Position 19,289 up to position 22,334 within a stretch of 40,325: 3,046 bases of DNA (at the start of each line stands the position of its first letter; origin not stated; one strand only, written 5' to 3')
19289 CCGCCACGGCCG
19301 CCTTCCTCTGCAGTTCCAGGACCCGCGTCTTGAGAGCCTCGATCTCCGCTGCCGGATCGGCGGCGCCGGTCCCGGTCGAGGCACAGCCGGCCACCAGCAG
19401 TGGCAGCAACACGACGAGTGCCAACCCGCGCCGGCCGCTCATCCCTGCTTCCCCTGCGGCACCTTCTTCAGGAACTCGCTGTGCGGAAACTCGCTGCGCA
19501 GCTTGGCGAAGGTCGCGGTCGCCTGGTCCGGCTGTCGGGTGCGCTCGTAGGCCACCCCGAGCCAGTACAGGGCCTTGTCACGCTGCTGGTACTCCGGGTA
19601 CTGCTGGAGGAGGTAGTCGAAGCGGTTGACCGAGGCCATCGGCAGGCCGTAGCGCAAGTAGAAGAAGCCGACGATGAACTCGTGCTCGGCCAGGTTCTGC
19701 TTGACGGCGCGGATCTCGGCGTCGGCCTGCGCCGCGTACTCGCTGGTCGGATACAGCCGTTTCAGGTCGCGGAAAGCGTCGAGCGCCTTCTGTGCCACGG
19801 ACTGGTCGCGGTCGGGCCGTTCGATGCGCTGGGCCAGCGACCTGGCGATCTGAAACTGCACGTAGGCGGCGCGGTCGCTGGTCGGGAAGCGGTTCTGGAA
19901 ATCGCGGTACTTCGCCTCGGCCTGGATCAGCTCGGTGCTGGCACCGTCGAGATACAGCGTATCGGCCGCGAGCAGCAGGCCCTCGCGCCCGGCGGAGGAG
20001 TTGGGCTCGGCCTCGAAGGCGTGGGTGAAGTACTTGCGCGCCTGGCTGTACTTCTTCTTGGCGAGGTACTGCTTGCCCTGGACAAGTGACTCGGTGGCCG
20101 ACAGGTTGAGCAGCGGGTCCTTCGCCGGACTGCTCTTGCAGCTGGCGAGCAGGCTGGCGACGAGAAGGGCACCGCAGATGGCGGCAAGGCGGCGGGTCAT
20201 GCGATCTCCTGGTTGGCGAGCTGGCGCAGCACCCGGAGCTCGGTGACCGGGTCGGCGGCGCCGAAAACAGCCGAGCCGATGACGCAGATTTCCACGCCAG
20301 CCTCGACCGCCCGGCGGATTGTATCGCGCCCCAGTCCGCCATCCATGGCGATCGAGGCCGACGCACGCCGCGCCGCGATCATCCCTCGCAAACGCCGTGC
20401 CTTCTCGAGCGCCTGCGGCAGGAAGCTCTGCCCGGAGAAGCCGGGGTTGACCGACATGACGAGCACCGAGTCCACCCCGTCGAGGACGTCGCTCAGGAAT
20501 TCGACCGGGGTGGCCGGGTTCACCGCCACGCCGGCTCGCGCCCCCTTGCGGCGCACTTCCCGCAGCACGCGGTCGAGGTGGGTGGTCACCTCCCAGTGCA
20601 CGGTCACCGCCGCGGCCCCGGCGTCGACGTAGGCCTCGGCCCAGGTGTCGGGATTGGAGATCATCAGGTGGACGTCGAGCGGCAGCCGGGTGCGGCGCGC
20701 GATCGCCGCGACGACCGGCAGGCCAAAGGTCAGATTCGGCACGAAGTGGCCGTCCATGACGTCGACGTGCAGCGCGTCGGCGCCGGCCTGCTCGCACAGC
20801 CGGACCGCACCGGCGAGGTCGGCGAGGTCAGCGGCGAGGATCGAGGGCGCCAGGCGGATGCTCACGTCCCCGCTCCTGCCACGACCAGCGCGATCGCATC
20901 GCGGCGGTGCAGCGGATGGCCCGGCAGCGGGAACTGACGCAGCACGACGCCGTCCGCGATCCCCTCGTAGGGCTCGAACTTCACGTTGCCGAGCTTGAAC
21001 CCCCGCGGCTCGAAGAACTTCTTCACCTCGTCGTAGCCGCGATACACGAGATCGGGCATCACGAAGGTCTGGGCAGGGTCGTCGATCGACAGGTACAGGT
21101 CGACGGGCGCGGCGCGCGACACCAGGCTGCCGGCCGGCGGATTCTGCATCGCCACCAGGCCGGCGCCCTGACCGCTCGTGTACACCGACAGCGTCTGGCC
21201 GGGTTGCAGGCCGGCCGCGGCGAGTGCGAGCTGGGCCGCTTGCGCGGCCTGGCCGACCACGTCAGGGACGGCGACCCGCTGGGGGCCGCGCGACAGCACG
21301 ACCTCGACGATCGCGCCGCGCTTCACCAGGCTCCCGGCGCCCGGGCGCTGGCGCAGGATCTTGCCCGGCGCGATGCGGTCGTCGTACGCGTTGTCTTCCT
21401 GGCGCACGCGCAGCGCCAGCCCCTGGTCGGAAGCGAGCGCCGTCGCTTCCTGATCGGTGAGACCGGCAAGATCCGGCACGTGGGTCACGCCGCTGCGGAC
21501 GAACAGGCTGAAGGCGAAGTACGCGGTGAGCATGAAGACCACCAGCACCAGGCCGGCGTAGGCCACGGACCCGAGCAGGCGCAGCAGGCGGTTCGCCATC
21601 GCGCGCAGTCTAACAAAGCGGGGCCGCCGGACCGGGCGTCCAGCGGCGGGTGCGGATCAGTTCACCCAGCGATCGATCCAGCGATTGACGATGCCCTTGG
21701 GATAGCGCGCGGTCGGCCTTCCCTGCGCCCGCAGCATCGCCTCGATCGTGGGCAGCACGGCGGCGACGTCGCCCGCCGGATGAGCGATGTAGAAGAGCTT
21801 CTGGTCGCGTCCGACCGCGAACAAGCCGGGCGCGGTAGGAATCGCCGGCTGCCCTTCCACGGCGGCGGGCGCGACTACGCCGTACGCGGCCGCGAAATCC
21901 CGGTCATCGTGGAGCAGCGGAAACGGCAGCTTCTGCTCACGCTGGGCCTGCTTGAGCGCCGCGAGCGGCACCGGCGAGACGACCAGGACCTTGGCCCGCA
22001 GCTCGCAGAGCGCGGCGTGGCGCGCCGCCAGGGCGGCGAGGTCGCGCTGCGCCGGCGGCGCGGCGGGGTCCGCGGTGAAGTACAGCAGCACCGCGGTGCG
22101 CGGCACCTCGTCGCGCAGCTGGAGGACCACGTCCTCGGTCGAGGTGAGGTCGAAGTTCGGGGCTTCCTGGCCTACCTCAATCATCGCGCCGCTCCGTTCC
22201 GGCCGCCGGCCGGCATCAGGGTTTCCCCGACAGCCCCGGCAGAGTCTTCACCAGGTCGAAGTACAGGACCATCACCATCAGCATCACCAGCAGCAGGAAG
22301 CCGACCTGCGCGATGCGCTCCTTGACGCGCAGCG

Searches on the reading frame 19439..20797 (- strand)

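Call 9: search_protein_families(library=pfam, proteins=[window:19439-20797:-], max_evalue=0.001)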
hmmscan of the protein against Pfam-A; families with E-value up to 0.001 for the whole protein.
window:19439-20797:- (452 aa): 7 families
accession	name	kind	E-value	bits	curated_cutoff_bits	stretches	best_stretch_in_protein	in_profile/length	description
PF13525.12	YfiO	-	6.3e-28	98.4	25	1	238-428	9-199/203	Outer membrane lipoprotein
PF13174.12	TPR_6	-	1.3e-09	38.5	26.3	1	409-440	2-33/33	Tetratricopeptide repeat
PF07719.23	TPR_2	-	2.5e-08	33.9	27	0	240-266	7-33/34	Tetratricopeptide repeat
PF13428.12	TPR_14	-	1.6e-05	25.5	23.5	0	408-441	2-35/44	Tetratricopeptide repeat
PF14559.12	TPR_19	-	7.5e-05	23.4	25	0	391-440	12-59/68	Tetratricopeptide repeat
PF13181.12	TPR_8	-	0.00017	21.9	25.7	0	244-266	11-33/34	Tetratricopeptide repeat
PF00515.34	TPR_1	-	0.00028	21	27.8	0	241-266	8-33/34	Tetratricopeptide repeat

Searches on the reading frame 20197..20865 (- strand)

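Call 53: search_protein_families(library=pfam, proteins=[window:20197-20865:-], max_evalue=0.0001)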
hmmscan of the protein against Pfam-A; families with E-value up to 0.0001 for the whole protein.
window:20197-20865:- (222 aa): 1 family
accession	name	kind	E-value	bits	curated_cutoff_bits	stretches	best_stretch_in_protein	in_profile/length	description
PF00834.25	Ribul_P_3_epim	-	2.3e-73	246.3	21.1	1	5-201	2-198/198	Ribulose-phosphate 3 epimerase family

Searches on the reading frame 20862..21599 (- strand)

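Call 9: search_protein_families(library=pfam, proteins=[window:20862-21599:-], max_evalue=0.001)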
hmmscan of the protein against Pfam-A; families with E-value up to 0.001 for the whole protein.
window:20862-21599:- (245 aa): 1 family
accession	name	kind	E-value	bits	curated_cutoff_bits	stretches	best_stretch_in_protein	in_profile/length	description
PF03793.24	PASTA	-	4.4e-33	113.5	23.2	3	109-171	1-63/64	PASTA domain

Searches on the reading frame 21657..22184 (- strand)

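Call 9: search_protein_families(library=pfam, proteins=[window:21657-22184:-], max_evalue=0.001)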
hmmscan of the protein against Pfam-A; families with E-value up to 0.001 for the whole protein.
window:21657-22184:- (175 aa): 2 families
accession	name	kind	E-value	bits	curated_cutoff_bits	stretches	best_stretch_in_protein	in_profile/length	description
PF00578.27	AhpC-TSA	-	2.6e-16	60.1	26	1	4-130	1-121/124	AhpC/TSA family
PF08534.16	Redoxin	-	4.6e-06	26.9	26.6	1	4-135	2-133/148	Redoxin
